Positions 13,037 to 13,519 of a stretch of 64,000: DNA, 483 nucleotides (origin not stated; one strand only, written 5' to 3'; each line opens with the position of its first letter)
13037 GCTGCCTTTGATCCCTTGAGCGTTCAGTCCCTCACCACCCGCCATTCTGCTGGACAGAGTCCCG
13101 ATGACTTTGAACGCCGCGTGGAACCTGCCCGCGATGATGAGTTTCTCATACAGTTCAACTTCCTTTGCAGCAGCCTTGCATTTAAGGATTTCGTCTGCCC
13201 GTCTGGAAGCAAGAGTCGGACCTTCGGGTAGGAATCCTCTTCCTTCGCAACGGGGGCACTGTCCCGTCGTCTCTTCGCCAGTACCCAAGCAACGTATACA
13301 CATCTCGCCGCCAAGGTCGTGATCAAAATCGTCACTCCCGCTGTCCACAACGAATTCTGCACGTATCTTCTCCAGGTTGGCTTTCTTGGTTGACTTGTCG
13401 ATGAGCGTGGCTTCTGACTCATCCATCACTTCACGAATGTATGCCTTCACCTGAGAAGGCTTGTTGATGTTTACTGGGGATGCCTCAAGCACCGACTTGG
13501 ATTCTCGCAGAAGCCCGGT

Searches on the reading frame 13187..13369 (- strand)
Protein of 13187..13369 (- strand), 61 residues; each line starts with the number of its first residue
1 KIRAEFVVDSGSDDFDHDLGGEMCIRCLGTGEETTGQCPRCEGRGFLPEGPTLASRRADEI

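Call 36: search_protein_families(library=pfam, proteins=[window:13187-13369:-], max_evalue=10)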
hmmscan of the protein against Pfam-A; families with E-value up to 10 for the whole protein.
seq(61 aa): 5 families
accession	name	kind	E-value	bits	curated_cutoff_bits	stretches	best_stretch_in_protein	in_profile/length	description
PF15777.11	Anti-TRAP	-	0.00013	22.3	32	1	22-48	11-43/59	Tryptophan RNA-binding attenuator protein inhibitory protein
PF17302.8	DUF5351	-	0.0096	16.6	27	2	20-32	16-28/29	Family of unknown function (DUF5351)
PF00684.25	DnaJ_CXXCXGXG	-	0.01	16.5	32.7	1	24-45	44-65/65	DnaJ central domain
PF20833.2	RNase_E_G_Thio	-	0.29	11.7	26.8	1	37-49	1-13/86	RNase E/G, Thioredoxin-like domain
PF23903.1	Phage_zn_bind_2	-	7.5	7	27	0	37-44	33-40/44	Phage zinc binding domain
